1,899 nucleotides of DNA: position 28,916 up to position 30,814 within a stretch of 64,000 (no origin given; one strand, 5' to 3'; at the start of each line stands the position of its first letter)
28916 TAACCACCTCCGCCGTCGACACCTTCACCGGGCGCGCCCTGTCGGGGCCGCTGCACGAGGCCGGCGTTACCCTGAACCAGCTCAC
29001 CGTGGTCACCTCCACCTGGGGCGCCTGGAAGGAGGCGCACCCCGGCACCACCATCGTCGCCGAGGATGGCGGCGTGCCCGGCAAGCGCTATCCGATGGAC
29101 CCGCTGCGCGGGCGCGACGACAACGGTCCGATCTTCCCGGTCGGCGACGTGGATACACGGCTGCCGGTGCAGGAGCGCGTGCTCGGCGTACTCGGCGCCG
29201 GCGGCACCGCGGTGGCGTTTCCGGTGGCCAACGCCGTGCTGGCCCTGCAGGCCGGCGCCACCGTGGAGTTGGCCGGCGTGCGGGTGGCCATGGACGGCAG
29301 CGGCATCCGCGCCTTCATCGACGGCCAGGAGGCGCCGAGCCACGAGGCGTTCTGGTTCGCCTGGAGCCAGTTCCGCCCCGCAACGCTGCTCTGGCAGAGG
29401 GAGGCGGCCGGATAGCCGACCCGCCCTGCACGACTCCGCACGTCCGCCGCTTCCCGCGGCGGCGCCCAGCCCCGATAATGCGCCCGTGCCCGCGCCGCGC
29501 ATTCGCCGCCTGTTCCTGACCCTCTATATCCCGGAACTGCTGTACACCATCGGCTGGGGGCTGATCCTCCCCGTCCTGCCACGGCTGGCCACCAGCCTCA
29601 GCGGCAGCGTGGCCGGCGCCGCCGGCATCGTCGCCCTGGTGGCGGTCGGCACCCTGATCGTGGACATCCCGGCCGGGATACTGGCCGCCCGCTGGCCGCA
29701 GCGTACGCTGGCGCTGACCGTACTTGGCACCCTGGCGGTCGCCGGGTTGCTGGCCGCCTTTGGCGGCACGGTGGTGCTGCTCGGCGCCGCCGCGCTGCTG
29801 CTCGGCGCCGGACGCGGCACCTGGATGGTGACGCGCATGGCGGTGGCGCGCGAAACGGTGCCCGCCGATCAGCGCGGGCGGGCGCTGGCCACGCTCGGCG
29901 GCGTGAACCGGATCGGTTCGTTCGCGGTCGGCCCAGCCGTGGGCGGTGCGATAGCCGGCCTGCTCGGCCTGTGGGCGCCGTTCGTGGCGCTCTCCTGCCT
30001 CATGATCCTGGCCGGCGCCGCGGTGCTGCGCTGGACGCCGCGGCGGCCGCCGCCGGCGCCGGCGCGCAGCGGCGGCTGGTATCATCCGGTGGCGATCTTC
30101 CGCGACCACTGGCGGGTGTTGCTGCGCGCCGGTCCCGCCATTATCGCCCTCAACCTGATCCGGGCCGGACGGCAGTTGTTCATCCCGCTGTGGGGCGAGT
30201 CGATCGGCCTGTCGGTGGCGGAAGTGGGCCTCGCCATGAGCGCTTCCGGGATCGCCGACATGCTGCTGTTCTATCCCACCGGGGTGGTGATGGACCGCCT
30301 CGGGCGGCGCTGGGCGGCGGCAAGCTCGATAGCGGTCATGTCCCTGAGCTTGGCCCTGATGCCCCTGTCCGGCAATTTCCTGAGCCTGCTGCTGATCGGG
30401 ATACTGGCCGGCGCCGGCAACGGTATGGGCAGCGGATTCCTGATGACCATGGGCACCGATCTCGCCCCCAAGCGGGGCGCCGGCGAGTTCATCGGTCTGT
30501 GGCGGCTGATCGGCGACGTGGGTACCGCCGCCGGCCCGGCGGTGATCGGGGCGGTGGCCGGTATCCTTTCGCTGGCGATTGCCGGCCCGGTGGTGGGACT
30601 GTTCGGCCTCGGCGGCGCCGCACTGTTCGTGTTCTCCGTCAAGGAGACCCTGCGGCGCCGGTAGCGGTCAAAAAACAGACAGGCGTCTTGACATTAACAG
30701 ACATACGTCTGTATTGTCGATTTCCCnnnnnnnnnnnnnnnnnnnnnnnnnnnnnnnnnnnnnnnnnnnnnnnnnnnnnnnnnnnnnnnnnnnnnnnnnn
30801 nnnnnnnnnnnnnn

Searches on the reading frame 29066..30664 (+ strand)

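Call 5: search_protein_families(library=pfam, proteins=[window:29066-30664:+])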
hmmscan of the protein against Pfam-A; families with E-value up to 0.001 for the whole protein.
window:29066-30664:+ (532 aa): 2 families
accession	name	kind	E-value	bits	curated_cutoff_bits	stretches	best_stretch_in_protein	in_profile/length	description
PF07690.21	MFS_1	-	2.4e-36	125.8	33.4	2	158-358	6-205/347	Major Facilitator Superfamily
PF05977.19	MFS_3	-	2.4e-05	23.4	27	1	143-327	5-193/524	Transmembrane secretion effector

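Call 6: search_protein_families(library=ncbifam, proteins=[window:29066-30664:+])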
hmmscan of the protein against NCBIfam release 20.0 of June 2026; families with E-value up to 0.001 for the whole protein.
window:29066-30664:+ (532 aa): 8 families
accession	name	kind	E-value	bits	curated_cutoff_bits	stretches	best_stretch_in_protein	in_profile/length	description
TIGR00880.1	2_A_01_02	superfamily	7.5e-14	52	131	1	189-325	4-139/141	multidrug resistance protein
TIGR00900.1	2A0121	subfamily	3.8e-09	36.4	319.6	1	150-481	1-343/364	H+ Antiporter protein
TIGR00893.1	2A0114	subfamily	5e-09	35.6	395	1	186-328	32-173/399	D-galactonate transporter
TIGR00881.1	2A0104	subfamily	4.5e-08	32.5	407.75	1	363-498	8-143/379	phosphoglycerate transporter protein PgtP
TIGR00895.1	2A0115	subfamily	2.2e-07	30.2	418.55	1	377-501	44-164/398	aromatic acid/H+ symport family MFS transporter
NF000218.1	FexA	exception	2.1e-05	23.4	900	1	147-318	20-192/475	chloramphenicol/florfenicol efflux MFS transporter FexA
NF007782.0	PRK10473.1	subfamily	0.00013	21.2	417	1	153-296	8-150/394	MdtL family multidrug efflux MFS transporter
NF038077.1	MFS_export_MxcK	equivalog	0.00095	18.3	525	1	139-325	2-187/405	myxochelin export MFS transporter MxcK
